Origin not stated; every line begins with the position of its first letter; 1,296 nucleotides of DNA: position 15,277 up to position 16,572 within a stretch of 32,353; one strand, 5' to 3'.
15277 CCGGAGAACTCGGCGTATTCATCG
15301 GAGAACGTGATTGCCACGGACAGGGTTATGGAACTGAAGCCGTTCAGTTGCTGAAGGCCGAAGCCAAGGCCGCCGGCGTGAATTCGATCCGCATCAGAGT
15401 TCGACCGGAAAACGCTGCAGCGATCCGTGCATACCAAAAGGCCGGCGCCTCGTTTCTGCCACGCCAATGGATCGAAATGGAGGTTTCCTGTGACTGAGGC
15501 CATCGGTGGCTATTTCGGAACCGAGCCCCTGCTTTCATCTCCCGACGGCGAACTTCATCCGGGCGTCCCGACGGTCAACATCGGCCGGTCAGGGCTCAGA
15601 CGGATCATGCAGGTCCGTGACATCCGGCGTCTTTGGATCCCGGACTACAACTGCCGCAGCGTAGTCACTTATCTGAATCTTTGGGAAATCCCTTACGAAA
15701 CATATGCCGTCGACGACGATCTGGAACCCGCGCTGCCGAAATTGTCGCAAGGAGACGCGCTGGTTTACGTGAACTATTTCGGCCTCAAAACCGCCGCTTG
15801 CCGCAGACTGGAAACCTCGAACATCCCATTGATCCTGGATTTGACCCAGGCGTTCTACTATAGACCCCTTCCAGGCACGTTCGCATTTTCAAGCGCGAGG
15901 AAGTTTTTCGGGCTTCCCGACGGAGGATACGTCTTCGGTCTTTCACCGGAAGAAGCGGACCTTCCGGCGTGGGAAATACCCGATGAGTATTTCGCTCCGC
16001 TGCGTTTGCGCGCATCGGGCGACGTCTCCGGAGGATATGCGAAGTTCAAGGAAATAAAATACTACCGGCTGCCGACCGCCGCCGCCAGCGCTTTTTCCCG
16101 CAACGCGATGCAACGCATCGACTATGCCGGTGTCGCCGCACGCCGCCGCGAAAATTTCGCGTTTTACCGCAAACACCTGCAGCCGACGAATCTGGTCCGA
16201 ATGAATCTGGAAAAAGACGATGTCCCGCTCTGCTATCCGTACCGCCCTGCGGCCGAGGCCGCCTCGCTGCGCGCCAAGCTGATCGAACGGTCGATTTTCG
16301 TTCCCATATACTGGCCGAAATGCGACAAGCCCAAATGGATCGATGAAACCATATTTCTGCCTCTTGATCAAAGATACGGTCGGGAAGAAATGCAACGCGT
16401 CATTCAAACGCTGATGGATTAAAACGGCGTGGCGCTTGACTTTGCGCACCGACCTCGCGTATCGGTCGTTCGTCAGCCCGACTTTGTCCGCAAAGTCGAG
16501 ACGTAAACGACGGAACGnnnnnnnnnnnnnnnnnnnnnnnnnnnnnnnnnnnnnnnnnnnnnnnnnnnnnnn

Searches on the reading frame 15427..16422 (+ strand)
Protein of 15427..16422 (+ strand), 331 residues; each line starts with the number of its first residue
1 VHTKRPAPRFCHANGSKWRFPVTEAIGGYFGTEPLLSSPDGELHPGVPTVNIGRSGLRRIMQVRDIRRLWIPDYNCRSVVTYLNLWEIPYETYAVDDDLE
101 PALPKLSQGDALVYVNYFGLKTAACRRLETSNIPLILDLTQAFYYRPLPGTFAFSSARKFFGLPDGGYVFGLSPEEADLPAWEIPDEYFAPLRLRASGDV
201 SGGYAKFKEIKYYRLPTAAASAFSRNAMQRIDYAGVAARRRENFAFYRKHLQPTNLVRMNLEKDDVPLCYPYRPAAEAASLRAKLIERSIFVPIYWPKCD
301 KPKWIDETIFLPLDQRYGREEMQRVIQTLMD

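Call 18: search_protein_families(library=pfam, proteins=[window:15427-16422:+], max_evalue=0.001)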
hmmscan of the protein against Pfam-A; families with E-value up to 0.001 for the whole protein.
window:15427-16422:+ (331 aa): 0 families

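Call 21: search_protein_families(library=ncbifam, proteins=[window:15427-16422:+], max_evalue=0.00001)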
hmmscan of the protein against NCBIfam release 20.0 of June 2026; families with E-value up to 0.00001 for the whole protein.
window:15427-16422:+ (331 aa): 0 families

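Call 62: search_protein_families(library=pfam, proteins=[window:15427-16422:+], max_evalue=1)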
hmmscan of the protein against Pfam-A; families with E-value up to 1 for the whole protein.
window:15427-16422:+ (331 aa): 1 family
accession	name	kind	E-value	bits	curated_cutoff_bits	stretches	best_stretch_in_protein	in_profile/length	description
PF01041.23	DegT_DnrJ_EryC1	-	0.3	10.7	19.8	0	213-288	220-299/360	DegT/DnrJ/EryC1/StrS aminotransferase family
